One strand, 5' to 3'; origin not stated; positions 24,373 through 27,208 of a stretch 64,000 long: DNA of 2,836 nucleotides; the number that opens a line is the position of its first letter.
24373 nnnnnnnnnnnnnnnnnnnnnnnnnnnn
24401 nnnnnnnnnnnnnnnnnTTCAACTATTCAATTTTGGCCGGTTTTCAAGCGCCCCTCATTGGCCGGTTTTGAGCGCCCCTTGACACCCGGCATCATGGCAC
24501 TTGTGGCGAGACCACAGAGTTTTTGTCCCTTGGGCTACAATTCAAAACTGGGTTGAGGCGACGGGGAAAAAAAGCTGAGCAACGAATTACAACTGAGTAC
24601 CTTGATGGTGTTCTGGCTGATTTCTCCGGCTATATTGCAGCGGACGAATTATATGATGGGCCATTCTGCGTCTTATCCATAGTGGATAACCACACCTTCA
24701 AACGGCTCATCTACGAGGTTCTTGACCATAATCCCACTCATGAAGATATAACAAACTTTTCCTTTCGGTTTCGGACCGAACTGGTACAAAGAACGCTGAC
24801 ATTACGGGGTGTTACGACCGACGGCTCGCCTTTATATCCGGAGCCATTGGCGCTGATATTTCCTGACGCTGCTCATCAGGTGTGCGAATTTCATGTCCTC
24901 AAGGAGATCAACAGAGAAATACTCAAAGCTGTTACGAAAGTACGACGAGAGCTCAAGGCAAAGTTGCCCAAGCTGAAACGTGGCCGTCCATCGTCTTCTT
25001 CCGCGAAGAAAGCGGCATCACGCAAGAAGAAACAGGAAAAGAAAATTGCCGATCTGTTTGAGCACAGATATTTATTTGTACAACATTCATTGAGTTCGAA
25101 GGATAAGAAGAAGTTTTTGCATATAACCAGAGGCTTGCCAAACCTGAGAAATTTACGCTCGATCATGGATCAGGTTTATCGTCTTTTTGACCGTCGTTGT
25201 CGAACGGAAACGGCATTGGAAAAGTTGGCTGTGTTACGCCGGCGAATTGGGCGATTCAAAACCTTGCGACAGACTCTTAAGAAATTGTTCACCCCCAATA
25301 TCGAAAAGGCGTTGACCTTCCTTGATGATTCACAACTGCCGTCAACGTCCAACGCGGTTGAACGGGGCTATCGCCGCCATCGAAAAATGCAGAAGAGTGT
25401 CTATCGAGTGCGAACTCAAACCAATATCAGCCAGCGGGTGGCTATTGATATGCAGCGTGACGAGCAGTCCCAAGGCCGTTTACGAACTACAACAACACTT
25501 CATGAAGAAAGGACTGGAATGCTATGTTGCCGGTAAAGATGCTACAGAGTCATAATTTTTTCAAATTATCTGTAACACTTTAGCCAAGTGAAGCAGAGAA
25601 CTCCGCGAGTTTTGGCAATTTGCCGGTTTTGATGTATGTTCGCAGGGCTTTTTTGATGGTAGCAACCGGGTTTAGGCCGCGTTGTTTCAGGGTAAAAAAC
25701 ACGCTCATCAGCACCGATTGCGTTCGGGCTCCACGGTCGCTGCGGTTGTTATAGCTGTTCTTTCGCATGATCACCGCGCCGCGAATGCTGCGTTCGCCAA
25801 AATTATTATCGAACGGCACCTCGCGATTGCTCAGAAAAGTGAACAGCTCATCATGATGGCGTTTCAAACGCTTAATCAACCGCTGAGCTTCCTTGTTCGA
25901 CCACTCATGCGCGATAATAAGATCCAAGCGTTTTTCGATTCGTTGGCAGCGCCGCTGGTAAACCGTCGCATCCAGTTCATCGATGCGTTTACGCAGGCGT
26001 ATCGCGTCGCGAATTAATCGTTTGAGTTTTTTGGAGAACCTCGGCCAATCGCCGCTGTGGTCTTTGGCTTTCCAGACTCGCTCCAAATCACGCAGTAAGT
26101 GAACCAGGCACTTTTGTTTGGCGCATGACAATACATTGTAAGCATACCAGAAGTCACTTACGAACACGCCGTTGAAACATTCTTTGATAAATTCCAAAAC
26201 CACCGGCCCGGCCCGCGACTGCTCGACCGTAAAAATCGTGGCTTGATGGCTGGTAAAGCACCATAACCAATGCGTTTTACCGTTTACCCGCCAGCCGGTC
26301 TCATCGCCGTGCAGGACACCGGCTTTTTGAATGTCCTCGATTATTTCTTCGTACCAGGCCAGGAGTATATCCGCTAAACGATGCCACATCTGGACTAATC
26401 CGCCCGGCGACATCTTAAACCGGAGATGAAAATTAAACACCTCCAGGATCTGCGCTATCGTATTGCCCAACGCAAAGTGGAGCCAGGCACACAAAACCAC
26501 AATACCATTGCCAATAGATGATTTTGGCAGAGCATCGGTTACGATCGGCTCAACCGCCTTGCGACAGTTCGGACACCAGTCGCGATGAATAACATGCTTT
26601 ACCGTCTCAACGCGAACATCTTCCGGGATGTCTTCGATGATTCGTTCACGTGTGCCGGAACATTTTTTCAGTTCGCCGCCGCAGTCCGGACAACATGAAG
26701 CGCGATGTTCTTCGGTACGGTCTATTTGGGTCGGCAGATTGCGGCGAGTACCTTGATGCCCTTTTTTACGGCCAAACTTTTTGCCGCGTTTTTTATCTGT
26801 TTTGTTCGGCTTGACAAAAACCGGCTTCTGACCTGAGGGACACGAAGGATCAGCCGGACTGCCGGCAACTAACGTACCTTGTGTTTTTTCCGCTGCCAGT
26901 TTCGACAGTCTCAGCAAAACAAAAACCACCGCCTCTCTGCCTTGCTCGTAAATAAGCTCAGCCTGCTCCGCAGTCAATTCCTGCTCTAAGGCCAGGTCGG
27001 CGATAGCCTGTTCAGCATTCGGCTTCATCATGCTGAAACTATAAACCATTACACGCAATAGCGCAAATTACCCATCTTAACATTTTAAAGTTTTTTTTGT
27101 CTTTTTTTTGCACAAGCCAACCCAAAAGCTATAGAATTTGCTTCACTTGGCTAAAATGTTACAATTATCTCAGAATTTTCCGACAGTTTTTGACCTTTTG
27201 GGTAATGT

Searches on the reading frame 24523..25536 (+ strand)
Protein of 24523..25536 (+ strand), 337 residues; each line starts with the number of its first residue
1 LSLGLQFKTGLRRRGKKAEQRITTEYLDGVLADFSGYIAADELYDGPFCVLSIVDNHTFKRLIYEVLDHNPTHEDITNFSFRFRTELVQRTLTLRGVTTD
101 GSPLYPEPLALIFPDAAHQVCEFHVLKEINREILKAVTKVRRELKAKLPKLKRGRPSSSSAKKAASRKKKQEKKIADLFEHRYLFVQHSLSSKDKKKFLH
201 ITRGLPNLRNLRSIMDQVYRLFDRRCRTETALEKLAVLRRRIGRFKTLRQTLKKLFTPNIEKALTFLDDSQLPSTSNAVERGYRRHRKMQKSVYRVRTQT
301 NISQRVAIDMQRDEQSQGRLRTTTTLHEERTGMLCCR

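Call 71: search_protein_families(library=pfam, proteins=[window:24523-25536:+], max_evalue=0.00001)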
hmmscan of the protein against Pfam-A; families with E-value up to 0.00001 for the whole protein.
window:24523-25536:+ (337 aa): 1 family
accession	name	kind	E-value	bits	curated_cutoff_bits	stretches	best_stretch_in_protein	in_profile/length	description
PF01610.23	DDE_Tnp_ISL3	-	1e-06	29.2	23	1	86-255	47-196/240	Transposase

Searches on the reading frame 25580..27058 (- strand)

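Call 71: search_protein_families(library=pfam, proteins=[window:25580-27058:-], max_evalue=0.00001)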
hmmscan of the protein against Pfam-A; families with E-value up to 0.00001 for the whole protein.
window:25580-27058:- (492 aa): 2 families
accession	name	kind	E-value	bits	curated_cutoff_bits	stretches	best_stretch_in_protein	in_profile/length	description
PF03050.20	DDE_Tnp_IS66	-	9e-41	140.6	23.1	1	180-445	2-283/284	Transposase IS66 family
PF13005.12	zf-IS66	-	5.1e-06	27.2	27.3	0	121-165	2-45/46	zinc-finger binding domain of transposase IS66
